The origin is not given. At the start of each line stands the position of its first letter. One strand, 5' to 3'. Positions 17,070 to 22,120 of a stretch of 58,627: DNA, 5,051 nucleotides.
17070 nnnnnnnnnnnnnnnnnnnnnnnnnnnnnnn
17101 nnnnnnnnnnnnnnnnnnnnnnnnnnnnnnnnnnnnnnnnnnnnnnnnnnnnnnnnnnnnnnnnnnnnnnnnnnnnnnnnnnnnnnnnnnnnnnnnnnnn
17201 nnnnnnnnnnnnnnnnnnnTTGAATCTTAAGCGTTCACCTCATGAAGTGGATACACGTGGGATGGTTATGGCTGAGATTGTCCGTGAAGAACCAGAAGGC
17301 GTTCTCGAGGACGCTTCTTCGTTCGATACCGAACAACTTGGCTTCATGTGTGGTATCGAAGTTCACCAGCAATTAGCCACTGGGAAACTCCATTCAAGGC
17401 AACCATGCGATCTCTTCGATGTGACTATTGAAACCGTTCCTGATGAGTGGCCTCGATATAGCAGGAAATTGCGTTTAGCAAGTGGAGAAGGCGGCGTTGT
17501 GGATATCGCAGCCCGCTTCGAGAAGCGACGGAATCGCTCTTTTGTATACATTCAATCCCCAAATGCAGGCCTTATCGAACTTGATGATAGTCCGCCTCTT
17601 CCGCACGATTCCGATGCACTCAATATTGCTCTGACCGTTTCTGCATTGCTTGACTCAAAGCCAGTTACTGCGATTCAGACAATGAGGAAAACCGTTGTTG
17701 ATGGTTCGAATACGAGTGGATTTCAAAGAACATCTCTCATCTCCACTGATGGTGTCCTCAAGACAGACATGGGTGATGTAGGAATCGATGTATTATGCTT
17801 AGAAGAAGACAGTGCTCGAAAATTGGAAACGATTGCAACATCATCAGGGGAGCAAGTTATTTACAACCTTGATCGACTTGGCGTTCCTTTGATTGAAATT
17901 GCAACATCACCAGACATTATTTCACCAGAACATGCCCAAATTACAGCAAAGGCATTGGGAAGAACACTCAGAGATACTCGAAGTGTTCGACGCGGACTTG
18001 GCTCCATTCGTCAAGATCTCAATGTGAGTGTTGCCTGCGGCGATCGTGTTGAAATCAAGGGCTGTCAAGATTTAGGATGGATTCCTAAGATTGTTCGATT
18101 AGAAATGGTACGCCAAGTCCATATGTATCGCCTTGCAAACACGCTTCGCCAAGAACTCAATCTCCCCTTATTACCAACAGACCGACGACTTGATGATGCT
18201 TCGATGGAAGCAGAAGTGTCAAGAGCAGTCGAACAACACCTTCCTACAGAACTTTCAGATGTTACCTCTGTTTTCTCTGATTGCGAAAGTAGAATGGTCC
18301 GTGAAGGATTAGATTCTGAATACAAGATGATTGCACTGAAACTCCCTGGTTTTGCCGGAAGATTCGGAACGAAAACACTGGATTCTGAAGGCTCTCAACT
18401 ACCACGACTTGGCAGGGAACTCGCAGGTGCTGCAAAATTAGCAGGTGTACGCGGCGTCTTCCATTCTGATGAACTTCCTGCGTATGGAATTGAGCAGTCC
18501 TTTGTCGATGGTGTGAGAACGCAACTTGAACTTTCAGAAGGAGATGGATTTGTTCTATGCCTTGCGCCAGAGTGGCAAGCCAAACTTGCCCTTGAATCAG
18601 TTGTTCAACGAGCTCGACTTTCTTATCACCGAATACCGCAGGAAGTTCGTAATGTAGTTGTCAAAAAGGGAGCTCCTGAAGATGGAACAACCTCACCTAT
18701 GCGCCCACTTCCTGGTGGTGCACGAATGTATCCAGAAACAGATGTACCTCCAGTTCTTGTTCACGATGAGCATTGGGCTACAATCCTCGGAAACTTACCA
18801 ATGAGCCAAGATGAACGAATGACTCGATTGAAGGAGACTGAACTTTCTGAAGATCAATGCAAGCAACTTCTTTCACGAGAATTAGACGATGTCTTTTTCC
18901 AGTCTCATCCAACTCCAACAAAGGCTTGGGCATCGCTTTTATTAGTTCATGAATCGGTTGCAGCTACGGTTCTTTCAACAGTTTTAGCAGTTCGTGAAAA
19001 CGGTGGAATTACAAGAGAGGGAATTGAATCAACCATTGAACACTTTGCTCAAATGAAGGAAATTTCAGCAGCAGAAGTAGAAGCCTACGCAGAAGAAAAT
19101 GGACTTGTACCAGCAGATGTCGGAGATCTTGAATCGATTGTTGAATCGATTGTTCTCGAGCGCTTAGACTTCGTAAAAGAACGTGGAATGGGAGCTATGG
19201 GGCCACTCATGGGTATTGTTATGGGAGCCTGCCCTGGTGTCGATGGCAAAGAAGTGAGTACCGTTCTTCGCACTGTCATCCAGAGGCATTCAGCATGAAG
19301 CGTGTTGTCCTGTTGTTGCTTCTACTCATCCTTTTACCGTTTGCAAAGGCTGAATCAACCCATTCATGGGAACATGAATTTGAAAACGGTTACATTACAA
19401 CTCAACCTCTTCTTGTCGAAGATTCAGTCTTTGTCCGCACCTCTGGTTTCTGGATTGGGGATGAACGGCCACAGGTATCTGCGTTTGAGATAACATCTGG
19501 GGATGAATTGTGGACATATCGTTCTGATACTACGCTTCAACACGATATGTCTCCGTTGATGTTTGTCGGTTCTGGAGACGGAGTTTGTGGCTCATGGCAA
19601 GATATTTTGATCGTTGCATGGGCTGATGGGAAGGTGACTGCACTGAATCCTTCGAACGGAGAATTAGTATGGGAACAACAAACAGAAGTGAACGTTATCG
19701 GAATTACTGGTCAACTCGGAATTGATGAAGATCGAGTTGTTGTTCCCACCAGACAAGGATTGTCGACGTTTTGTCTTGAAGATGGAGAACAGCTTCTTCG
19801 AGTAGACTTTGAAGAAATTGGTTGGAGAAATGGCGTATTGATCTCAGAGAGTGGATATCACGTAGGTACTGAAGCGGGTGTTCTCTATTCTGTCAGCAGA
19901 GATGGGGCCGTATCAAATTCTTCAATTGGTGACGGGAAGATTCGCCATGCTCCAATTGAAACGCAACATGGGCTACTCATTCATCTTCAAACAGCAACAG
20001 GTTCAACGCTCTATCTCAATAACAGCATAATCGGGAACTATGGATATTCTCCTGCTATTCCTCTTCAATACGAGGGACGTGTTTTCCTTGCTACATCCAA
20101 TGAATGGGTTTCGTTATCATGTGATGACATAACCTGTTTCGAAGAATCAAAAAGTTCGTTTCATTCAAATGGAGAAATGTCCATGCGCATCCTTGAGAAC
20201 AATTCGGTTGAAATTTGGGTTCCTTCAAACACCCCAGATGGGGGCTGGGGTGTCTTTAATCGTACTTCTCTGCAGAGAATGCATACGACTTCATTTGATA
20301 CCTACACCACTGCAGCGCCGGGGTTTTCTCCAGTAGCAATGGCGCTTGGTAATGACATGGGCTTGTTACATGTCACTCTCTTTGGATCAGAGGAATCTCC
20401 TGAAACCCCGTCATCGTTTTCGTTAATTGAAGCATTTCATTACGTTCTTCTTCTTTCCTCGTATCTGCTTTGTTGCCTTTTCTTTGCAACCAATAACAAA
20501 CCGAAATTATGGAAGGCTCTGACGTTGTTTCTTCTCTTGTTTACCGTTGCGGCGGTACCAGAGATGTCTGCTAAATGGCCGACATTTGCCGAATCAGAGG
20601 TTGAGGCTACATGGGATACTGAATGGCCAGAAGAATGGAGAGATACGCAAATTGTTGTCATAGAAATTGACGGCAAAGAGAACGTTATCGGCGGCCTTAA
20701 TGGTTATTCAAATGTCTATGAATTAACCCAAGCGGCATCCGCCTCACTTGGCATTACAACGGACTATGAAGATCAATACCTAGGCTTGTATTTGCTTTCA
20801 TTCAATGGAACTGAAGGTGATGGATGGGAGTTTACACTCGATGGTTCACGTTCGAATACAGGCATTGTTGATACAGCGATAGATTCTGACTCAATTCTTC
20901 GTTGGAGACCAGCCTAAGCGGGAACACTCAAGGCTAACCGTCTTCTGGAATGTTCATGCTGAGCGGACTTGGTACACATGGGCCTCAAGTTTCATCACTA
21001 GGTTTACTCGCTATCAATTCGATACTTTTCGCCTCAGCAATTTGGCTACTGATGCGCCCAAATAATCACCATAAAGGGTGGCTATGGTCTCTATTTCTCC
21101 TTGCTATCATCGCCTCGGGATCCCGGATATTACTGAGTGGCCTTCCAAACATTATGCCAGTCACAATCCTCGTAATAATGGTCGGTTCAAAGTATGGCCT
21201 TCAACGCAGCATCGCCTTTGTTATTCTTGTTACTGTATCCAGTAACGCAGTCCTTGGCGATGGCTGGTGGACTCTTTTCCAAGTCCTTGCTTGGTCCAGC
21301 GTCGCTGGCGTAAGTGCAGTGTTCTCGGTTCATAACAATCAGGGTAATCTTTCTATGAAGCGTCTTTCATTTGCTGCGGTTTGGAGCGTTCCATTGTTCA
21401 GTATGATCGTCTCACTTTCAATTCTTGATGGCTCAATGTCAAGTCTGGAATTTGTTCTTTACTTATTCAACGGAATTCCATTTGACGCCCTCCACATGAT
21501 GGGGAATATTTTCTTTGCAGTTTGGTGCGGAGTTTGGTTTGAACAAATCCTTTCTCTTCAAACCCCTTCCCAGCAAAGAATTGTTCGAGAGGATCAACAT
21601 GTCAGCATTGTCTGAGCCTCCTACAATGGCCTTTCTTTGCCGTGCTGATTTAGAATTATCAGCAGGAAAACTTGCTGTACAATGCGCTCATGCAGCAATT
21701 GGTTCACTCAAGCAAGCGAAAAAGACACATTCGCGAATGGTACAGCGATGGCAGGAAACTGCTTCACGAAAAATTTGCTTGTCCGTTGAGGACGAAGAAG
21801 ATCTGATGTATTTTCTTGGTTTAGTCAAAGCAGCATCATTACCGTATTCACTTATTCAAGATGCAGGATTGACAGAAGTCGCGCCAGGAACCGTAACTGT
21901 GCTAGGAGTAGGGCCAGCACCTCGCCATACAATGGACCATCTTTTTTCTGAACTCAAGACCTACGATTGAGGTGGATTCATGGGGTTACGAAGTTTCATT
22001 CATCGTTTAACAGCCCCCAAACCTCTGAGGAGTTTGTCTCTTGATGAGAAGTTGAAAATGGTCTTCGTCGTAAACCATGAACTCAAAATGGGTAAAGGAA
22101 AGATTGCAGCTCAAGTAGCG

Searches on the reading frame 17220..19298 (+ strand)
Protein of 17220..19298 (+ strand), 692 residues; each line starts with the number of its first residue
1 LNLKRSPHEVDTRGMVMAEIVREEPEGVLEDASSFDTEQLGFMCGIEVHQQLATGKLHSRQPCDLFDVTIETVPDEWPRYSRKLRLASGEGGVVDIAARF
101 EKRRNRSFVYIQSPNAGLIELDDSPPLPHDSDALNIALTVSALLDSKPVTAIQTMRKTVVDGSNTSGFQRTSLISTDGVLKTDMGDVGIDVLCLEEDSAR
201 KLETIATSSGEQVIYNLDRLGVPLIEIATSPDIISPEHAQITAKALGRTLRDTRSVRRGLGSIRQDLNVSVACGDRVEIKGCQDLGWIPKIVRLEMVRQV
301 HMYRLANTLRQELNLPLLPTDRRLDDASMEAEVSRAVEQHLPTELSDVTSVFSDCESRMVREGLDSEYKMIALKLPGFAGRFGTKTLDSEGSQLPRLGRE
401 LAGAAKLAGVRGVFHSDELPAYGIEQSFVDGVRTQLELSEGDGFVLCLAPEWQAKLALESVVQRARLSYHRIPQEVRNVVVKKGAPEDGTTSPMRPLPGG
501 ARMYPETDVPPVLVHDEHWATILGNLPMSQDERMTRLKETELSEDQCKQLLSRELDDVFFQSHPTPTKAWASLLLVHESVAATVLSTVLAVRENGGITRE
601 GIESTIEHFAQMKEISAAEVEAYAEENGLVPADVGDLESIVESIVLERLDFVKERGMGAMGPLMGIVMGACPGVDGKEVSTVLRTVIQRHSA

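Call 7: search_protein_families(library=pfam, proteins=[window:17220-19298:+], max_evalue=0.001)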
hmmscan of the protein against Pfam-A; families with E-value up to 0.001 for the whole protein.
window:17220-19298:+ (692 aa): 2 families
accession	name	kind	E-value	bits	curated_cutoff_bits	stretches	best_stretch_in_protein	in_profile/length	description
PF02934.20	GatB_N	-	1.2e-42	146.4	23.4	1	43-518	2-275/277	GatB/GatE catalytic domain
PF02637.23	GatB_Yqey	-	2.4e-07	31.1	27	1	580-685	40-146/148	GatB domain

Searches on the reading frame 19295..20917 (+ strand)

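Call 7: search_protein_families(library=pfam, proteins=[window:19295-20917:+], max_evalue=0.001)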
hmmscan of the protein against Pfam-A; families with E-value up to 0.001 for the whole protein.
window:19295-20917:+ (540 aa): 2 families
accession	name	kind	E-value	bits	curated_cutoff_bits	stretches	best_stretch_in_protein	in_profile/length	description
PF13360.13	PQQ_2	-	1.7e-14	54.5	27.6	1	24-202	56-224/233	Outer membrane protein assembly factor BamB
PF13570.13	Beta-prop_ACSF4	-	3.5e-05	23.8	133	1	100-237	143-283/329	Beta-alanine-activating enzyme, beta-propeller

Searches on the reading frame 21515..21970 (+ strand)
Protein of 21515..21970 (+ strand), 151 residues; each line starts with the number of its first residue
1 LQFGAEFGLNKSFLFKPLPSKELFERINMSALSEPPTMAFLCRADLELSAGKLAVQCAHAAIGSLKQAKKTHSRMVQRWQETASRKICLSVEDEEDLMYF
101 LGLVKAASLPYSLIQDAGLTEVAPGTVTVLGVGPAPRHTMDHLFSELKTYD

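Call 54: search_protein_families(library=pfam, proteins=[window:21515-21970:+], max_evalue=0.001)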
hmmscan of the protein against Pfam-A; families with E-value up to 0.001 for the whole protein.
window:21515-21970:+ (151 aa): 1 family
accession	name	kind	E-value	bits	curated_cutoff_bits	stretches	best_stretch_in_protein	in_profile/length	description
PF01981.21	PTH2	-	8.9e-34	116.6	23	1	38-150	3-115/115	Peptidyl-tRNA hydrolase PTH2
